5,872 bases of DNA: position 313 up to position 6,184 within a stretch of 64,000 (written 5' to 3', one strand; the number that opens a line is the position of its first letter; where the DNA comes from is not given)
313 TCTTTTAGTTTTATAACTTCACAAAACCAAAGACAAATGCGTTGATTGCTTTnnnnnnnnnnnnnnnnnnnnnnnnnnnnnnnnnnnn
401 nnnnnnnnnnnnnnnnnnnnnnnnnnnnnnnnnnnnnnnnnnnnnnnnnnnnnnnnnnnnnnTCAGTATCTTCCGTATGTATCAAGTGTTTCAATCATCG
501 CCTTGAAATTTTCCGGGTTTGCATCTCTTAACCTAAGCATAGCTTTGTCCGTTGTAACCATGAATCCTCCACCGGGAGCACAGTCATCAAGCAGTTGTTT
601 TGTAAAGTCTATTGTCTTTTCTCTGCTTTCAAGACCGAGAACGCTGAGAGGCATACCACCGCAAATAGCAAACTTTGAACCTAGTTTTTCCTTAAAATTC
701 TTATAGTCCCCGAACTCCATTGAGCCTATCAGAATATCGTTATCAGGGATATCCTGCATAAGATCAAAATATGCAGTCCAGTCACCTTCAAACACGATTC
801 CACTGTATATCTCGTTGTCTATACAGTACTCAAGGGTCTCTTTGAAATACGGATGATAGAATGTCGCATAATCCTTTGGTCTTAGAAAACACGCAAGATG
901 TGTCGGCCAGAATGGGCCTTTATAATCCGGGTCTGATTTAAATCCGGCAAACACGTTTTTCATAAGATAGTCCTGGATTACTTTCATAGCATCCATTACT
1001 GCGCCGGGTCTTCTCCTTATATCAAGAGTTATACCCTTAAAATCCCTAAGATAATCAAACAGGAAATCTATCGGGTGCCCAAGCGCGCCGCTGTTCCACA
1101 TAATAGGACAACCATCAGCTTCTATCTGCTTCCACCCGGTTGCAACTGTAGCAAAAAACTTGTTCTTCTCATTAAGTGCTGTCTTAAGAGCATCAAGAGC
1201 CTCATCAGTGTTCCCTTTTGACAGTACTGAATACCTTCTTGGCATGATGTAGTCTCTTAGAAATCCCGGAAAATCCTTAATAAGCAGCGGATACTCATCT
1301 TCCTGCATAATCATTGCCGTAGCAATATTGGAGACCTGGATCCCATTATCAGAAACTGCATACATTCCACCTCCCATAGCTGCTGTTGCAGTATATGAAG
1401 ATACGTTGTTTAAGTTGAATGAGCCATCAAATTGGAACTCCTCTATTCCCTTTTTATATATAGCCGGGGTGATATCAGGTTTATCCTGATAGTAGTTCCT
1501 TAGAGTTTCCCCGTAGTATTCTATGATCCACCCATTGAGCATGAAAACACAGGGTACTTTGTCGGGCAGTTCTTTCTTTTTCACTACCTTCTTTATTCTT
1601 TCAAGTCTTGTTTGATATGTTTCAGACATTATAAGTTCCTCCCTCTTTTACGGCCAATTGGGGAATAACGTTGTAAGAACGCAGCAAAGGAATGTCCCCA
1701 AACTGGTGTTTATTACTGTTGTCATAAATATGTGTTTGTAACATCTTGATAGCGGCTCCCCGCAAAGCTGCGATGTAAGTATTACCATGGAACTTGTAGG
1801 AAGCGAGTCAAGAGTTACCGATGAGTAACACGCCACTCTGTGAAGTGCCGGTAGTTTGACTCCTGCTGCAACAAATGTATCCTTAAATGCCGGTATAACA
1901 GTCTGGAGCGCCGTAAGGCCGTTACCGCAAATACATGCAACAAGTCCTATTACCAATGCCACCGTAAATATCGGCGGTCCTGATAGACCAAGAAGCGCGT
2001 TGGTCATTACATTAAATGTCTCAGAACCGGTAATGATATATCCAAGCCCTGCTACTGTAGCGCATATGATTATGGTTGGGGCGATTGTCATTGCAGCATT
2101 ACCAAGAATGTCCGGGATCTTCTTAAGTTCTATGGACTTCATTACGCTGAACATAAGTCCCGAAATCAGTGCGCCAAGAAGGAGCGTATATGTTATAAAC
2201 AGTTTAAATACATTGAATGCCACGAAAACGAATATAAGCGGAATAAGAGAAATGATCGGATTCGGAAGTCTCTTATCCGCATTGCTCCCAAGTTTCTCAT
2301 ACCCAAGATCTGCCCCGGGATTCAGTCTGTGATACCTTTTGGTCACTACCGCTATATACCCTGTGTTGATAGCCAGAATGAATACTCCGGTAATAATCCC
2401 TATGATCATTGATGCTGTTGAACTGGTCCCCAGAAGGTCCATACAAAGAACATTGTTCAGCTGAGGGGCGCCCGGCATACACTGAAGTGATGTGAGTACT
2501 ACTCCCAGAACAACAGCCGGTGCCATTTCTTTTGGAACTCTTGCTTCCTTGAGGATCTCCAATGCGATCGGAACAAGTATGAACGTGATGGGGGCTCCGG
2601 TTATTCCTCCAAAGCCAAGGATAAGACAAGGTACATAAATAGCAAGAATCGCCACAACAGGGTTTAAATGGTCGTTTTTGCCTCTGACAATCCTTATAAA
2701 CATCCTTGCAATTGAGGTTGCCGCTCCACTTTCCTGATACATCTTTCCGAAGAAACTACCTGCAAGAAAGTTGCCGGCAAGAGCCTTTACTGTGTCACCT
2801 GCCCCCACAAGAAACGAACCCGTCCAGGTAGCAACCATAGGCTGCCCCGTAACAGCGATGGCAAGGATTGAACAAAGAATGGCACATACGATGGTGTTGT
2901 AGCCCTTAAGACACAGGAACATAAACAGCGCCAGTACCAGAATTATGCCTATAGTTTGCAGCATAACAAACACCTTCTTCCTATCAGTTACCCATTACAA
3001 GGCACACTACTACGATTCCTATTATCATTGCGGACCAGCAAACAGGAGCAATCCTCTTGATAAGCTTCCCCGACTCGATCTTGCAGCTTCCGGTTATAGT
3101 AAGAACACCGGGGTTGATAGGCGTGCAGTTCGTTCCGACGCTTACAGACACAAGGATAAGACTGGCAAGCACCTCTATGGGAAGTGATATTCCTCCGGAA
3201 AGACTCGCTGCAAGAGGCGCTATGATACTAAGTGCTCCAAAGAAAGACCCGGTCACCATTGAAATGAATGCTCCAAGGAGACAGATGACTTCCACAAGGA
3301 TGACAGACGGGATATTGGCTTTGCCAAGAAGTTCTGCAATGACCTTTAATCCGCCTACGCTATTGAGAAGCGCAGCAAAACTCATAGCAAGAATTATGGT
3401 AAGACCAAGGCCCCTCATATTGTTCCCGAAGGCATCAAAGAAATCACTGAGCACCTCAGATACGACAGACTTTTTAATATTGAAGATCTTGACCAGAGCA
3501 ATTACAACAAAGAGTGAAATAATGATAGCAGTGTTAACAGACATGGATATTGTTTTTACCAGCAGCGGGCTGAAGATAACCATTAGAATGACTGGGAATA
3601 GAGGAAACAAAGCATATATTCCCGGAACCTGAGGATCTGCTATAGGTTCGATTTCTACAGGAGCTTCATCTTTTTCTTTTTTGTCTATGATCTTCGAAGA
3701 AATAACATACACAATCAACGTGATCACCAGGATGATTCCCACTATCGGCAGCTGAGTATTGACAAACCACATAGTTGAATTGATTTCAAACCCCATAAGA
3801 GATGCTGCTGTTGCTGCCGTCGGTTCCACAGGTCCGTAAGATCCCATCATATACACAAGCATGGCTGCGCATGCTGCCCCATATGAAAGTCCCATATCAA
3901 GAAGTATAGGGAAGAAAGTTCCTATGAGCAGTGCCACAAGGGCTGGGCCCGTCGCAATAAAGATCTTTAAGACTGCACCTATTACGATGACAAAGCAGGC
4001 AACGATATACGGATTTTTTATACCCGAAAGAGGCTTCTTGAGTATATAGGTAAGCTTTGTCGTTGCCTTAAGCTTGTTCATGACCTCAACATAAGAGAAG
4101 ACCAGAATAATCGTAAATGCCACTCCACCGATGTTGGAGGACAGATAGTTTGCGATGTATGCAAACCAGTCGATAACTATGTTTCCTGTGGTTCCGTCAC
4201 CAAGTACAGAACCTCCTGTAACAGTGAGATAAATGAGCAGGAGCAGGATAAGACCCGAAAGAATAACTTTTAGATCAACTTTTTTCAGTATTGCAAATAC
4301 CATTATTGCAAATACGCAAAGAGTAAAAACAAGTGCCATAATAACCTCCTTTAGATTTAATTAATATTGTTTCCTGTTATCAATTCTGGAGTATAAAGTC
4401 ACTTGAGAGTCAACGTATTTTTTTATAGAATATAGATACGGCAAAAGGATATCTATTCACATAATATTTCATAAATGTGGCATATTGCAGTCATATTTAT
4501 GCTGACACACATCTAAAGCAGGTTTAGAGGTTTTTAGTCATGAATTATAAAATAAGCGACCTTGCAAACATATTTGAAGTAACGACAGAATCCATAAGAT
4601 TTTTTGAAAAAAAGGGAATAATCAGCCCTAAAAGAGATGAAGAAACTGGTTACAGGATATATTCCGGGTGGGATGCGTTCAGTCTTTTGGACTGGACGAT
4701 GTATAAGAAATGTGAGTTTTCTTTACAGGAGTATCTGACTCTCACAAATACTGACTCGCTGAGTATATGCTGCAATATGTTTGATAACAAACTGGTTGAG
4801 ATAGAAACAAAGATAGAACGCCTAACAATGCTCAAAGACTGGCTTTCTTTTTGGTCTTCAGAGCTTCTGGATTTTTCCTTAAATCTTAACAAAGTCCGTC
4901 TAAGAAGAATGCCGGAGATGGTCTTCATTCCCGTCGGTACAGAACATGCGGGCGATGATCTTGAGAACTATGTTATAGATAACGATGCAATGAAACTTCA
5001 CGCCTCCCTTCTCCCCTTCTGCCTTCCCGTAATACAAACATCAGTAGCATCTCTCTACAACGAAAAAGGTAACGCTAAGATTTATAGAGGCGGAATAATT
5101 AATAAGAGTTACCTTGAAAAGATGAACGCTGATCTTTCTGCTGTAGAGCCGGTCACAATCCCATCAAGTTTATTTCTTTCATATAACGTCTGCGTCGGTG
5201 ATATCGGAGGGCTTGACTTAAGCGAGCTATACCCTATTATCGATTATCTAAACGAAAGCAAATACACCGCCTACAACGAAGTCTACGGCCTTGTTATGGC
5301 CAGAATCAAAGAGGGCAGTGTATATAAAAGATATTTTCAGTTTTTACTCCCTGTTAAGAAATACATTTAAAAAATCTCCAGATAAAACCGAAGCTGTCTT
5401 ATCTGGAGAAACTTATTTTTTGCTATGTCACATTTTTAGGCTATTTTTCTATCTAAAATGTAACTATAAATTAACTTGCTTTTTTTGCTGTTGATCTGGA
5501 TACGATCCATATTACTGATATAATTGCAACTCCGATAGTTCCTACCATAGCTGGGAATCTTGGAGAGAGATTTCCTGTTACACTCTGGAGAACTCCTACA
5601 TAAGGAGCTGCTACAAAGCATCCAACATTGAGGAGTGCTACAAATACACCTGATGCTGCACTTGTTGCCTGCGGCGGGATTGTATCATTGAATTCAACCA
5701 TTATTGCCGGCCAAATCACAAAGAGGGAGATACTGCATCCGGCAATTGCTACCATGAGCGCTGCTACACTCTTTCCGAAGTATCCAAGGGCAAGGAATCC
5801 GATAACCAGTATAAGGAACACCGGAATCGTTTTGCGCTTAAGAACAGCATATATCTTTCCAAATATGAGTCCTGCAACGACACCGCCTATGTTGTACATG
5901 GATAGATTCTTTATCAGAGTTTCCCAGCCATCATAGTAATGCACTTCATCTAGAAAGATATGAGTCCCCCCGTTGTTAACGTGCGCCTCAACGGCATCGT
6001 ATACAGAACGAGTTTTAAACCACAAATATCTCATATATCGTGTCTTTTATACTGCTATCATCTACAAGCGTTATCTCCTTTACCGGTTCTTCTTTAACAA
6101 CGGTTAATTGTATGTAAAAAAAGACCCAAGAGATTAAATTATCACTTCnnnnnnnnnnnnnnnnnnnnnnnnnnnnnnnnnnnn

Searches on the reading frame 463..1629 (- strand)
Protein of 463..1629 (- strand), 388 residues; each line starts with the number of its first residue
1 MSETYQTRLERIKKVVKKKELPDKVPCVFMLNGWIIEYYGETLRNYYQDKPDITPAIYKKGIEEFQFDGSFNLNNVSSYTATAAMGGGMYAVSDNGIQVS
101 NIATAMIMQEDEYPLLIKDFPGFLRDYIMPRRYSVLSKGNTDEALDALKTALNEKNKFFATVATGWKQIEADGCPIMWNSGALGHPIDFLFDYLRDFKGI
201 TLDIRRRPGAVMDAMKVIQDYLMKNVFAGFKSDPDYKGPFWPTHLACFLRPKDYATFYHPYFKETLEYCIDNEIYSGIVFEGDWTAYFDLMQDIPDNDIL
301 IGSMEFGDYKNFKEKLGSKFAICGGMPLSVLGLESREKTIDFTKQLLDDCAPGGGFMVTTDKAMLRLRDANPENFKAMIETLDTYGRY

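Call 18: search_protein_families(library=pfam, proteins=[window:463-1629:-], max_evalue=0.001)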
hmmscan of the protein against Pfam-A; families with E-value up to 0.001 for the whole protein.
window:463-1629:- (388 aa): 1 family
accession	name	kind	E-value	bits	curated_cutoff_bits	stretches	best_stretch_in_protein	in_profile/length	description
PF01208.23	URO-D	-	2e-07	30.8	23.9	1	191-384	150-345/346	Uroporphyrinogen decarboxylase (URO-D)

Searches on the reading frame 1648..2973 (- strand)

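Call 18: search_protein_families(library=pfam, proteins=[window:1648-2973:-], max_evalue=0.001)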
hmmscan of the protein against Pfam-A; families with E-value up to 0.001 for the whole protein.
window:1648-2973:- (441 aa): 1 family
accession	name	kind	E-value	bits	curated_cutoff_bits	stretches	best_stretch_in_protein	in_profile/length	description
PF02447.22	GntP_permease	-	1.1e-06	28.1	22.5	1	4-427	4-431/440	GntP family permease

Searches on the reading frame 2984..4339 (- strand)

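Call 18: search_protein_families(library=pfam, proteins=[window:2984-4339:-], max_evalue=0.001)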
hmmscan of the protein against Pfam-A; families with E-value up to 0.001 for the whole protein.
window:2984-4339:- (451 aa): 2 families
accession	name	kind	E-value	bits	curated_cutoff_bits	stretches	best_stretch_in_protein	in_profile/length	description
PF03606.21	DcuC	-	3.5e-23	82.3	23.1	1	1-447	1-458/461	C4-dicarboxylate anaerobic carrier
PF03553.21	Na_H_antiporter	-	4.4e-11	43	23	1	197-442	50-293/303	Na+/H+ antiporter family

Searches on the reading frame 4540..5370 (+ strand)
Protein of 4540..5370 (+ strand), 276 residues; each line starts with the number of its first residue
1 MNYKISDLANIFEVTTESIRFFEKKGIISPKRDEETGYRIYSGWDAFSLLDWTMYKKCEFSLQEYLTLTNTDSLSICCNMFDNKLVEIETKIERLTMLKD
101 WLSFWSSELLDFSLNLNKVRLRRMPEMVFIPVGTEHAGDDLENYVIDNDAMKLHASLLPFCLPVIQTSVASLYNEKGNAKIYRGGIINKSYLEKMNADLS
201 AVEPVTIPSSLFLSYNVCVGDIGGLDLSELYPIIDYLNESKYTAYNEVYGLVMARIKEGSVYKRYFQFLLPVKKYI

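Call 18: search_protein_families(library=pfam, proteins=[window:4540-5370:+], max_evalue=0.001)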
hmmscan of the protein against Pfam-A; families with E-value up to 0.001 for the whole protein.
window:4540-5370:+ (276 aa): 2 families
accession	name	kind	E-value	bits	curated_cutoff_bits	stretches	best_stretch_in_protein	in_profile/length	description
PF13411.12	MerR_1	-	1e-09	38.8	21.6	1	3-45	1-42/69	MerR HTH family regulatory protein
PF00376.29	MerR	-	5.5e-08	32.9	28.2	1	4-41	1-38/38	MerR family regulatory protein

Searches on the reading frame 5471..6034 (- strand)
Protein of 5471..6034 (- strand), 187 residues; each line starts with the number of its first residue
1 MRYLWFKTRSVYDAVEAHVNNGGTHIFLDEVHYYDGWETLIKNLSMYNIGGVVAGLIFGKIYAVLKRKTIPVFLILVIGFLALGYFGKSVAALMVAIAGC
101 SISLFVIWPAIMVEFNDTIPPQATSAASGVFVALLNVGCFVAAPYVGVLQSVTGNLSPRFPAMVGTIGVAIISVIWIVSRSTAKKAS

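Call 43: search_protein_families(library=pfam, proteins=[window:5471-6034:-], max_evalue=0.01)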
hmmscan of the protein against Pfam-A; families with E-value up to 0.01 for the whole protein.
window:5471-6034:- (187 aa): 2 families
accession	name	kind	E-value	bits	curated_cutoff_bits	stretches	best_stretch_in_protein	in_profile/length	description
PF07690.21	MFS_1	-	3.1e-05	23.5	33.4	1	44-179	38-173/347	Major Facilitator Superfamily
PF13173.12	AAA_14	-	0.00048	20.6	27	1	12-46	51-86/129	AAA domain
